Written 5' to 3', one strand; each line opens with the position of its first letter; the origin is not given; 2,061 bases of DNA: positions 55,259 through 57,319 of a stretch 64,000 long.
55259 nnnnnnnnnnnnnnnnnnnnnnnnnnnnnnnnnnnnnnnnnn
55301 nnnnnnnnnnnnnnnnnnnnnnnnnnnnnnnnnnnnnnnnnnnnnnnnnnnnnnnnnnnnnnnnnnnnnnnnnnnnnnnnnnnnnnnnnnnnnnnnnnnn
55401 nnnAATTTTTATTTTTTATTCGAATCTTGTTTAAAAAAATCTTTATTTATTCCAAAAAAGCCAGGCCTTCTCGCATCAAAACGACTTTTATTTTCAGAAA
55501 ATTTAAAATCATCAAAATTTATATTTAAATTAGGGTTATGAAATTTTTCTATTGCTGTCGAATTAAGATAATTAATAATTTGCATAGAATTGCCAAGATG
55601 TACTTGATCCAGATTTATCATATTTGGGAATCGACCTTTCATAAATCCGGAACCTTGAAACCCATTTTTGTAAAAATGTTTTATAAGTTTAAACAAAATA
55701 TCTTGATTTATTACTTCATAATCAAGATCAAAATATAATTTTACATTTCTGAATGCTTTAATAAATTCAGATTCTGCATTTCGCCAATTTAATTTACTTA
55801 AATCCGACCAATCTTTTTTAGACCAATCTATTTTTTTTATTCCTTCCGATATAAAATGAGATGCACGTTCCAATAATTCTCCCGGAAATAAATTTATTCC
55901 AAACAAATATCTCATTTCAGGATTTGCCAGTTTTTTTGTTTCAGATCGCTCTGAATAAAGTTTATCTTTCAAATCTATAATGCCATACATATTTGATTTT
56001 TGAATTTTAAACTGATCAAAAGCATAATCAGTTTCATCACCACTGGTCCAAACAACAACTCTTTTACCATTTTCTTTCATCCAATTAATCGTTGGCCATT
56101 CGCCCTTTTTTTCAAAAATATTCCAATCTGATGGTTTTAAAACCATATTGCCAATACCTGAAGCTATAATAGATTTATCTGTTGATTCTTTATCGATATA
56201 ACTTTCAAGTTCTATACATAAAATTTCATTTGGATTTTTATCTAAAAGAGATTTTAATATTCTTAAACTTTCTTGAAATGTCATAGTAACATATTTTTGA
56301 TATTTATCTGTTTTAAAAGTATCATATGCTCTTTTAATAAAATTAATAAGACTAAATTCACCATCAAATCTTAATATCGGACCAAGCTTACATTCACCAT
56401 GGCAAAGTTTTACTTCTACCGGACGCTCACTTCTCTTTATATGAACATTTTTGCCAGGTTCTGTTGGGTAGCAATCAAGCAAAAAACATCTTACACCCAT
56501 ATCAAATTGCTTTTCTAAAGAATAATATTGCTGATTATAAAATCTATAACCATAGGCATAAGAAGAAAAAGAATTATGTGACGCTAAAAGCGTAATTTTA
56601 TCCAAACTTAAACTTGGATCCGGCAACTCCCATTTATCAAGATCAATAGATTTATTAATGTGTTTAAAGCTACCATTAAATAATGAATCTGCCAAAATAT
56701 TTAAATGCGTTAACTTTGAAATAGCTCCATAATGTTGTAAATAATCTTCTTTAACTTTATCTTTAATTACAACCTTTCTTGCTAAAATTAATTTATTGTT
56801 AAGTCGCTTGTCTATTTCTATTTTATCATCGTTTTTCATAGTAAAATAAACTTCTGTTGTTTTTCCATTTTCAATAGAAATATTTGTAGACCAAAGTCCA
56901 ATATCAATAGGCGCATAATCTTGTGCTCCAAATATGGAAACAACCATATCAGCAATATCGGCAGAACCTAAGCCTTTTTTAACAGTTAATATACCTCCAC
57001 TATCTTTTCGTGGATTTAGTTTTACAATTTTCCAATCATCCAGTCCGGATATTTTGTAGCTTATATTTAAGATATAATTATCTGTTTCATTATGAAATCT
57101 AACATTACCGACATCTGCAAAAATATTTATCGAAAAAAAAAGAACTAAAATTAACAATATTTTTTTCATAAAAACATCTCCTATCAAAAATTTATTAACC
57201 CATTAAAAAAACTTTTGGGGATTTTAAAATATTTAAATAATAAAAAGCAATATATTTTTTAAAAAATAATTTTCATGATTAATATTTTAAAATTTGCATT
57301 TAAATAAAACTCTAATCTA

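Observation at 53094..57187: Tandem secreted eukaryote-type lipases (cPLA2-like and PI-PLC-X-like) share a private N-terminal module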

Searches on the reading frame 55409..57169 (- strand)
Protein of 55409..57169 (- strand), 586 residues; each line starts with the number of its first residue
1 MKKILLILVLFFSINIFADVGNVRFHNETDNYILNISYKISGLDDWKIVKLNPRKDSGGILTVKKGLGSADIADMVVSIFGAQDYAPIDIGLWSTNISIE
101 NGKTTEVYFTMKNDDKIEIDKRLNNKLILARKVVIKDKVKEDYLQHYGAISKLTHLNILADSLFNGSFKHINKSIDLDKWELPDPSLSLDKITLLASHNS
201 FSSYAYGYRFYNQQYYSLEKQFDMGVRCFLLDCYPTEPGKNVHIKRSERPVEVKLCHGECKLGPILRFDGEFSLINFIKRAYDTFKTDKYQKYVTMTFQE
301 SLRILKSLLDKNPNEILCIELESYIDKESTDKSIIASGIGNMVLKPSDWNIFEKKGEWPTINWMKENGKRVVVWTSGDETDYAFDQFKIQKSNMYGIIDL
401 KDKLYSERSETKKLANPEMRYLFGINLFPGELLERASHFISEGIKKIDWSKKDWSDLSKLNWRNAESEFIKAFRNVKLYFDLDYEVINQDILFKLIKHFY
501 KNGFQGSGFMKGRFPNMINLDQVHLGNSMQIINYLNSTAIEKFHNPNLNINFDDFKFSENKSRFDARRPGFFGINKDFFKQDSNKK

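Call 3: search_protein_families(library=pfam, proteins=[window:55409-57169:-], max_evalue=1)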
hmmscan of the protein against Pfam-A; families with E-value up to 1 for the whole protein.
window:55409-57169:- (586 aa): 2 families
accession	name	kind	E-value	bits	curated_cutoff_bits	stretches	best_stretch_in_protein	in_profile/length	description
PF18985.5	DUF5718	-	0.0059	16.6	25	1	12-87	126-201/250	Family of unknown function (DUF5718)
PF00388.25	PI-PLC-X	-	0.03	14.4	23.1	1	203-347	16-120/144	Phosphatidylinositol-specific phospholipase C, X domain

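Call 6: search_protein_families(library=ncbifam, proteins=[window:55409-57169:-], max_evalue=1)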
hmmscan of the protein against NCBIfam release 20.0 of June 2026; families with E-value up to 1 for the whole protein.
window:55409-57169:- (586 aa): 0 families

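Call 8: find_homologous_proteins(query=window:55409-57169:-)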
Query window:55409-57169:- (586 aa): 5 proteins with E <= 0.001 among 8000 candidates.
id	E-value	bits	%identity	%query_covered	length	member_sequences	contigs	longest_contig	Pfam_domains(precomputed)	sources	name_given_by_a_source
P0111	0.0e+0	1337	100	100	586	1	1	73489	PF26146.1,PF26178.1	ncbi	-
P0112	1.2e-238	812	72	84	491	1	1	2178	PF26146.1,PF26178.1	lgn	-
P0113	2.1e-174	600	48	90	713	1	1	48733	PF26146.1,PF26178.1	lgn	-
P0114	2.7e-166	573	47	94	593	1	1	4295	PF26146.1,PF26178.1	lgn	-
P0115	1.3e-120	422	41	91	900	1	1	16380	PF00805.29,PF26146.1,PF26178.1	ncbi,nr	ncbi:hypothetical protein GF385_00270 [Candidatus Dependentiae bacterium]|nr:hypothetical protein [C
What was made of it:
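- On PLC-like phosphodiesterase families PF26146 (PI-PLC_X) and PF26178 (Rv2075c_cat): Precomputed hits are listed for p2 itself (P0111, call 8), but their strength is not given.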

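Call 9: search_protein_families(library=pfam, proteins=[P0113, P0114, P0115, P0112], max_evalue=10)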
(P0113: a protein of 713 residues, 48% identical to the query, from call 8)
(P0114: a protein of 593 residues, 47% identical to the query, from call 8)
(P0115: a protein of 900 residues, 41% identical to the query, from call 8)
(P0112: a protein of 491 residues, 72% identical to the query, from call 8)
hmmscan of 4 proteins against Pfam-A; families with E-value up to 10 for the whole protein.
P0113 (713 aa): 3 families
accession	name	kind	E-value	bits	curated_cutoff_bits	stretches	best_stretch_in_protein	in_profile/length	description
PF00388.25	PI-PLC-X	-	0.0063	16.6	23.1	1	336-456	28-106/144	Phosphatidylinositol-specific phospholipase C, X domain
PF15556.11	Zwint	-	0.036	14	29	1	502-565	122-182/252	ZW10 interactor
PF06984.18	MRP-L47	-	0.075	13.6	27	1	45-79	8-42/87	Mitochondrial 39-S ribosomal protein L47 (MRP-L47)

P0114 (593 aa): 5 families
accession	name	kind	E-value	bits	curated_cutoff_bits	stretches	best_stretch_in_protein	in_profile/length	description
PF23831.1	DUF7201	-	0.00019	21.6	27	1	402-466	11-73/142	Coiled-coil region of unknown function (DUF7201)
PF00388.25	PI-PLC-X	-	0.0034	17.5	23.1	1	219-339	27-105/144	Phosphatidylinositol-specific phospholipase C, X domain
PF08232.17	Striatin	-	0.18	12.7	29.4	1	390-453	21-84/151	Striatin family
PF16326.10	ABC_tran_CTD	-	0.52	11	32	1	417-463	10-59/69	ABC transporter C-terminal domain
PF01025.24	GrpE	-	3.3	7.8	25.8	1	415-512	11-94/165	GrpE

P0115 (900 aa): 10 families
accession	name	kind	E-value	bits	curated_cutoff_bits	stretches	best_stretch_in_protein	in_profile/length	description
PF00805.28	Pentapeptide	-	5.8e-07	29.4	20.2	2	806-830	2-26/40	Pentapeptide repeats (8 copies)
PF13599.13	Pentapeptide_4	-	0.002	18.6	38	1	815-876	1-59/78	Pentapeptide repeat region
PF01442.23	Apolipoprotein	-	0.0034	17.5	90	1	50-109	123-182/190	Apolipoprotein A1/A4/E domain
PF00388.25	PI-PLC-X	-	0.0046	17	23.1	1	425-544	28-104/144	Phosphatidylinositol-specific phospholipase C, X domain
PF06369.18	Anemone_cytotox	-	0.013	15.6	25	1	8-36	98-126/176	Sea anemone cytotoxic protein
PF13576.12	Pentapeptide_3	-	0.02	15.5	27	1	807-851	1-47/48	Pentapeptide repeats (9 copies)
PF08590.15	DUF1771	-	0.59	10.9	28.7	1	26-79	6-59/64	Domain of unknown function (DUF1771)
PF12732.12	YtxH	-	2.9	8.8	37.5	2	32-74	23-65/71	YtxH-like protein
PF25118.1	EFL1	-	6.9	7.9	30.9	1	618-662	5-51/89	Elongation factor-like GTPase 1-like domain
PF24850.1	CC_BshC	-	9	6.6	27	0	594-660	45-113/159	Bacillithiol biosynthesis BshC, C-terminal coiled-coil domain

P0112 (491 aa): 1 family
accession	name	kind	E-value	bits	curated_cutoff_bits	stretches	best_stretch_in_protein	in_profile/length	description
PF00388.25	PI-PLC-X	-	0.013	15.6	23.1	1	137-267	16-104/144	Phosphatidylinositol-specific phospholipase C, X domain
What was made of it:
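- On PLC-like phosphodiesterase families PF26146 (PI-PLC_X) and PF26178 (Rv2075c_cat): These two models did not appear in any local hmmscan output, even for P0113 and P0114 at E<=10 (call 9), so I could not re-run them.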

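Call 25: find_encoding_contigs(protein=P0115, flank=8000, max_places=3)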
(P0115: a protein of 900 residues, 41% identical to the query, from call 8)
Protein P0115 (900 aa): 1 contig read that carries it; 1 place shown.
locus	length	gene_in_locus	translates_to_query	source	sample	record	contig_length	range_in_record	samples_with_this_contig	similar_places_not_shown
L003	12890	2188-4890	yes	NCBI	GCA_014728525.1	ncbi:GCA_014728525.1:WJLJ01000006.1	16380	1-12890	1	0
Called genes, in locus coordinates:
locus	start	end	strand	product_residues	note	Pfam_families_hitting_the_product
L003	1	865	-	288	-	?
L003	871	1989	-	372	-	PF00294:PfkB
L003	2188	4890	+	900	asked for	PF26146:PI-PLC_X (faint), PF26178:Rv2075c_cat (weak), PF00805:Pentapeptide (faint)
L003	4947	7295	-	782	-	PF02190:LON_substr_bdg, PF00004:AAA, PF07728:AAA_5 (faint), PF22667:Lon_lid, PF05362:Lon_C, PF13541:ChlI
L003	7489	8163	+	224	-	PF02463:SMC_N (faint), PF00005:ABC_tran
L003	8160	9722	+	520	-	PF03023:MurJ, PF01554:MatE (weak)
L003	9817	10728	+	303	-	PF01163:RIO1 (weak), PF07714:PK_Tyr_Ser-Thr, PF00069:Pkinase, PF14531:Kinase-like (weak)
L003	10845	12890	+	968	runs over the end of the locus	-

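Call 26: find_encoding_contigs(protein=P0113, flank=8000, max_places=3)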
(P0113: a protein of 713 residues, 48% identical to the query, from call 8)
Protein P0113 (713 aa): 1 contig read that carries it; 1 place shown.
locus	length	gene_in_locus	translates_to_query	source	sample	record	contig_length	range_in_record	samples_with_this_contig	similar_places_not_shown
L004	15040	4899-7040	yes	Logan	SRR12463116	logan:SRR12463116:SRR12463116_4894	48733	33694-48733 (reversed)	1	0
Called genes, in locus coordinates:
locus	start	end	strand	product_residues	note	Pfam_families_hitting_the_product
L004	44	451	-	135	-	PF00334:NDK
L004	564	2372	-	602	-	PF21710:Spt6_S1 (faint), PF00575:S1, PF13509:S1_2 (faint), PF24685:OB_RRP5_4th (faint), PF03074:GCS (faint), PF00575:S1, PF23459:S1_RRP5 (weak)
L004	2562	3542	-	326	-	-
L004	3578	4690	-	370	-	PF00294:PfkB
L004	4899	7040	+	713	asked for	PF26178:Rv2075c_cat, PF26146:PI-PLC_X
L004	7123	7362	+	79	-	-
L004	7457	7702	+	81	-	-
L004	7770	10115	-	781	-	PF02190:LON_substr_bdg, PF00004:AAA, PF07728:AAA_5 (faint), PF22667:Lon_lid, PF05362:Lon_C, PF13541:ChlI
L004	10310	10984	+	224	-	PF02463:SMC_N (weak), PF00005:ABC_tran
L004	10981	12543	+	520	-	PF03023:MurJ, PF01554:MatE (weak)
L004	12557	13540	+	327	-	PF00069:Pkinase, PF07714:PK_Tyr_Ser-Thr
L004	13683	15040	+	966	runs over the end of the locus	-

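Call 40: find_encoding_contigs(protein=P0114, flank=5000, max_places=2)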
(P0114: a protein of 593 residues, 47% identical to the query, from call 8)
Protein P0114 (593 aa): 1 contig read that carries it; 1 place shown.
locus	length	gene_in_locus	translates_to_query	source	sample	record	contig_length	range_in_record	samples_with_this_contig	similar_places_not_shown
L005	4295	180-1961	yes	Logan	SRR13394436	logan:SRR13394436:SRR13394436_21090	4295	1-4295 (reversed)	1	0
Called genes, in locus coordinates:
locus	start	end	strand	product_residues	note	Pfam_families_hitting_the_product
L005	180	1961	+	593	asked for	PF26178:Rv2075c_cat, PF26146:PI-PLC_X (weak)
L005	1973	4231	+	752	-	PF01735:PLA2_B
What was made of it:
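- Precomputed PF26146/PF26178 hits, unmarked (E<=1e-5) in P0113 and P0114 (calls 26, 40). The same tandem has an 11-nt gap in L005 (call 40).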

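Call 41: find_encoding_contigs(protein=P0111, flank=3000, max_places=2)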
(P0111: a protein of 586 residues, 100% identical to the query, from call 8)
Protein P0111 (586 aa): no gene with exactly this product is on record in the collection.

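Call 68: search_protein_families(library=phrogs, proteins=[window:55409-57169:-], max_evalue=0.01)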
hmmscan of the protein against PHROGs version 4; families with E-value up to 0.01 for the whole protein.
window:55409-57169:- (586 aa): 0 families
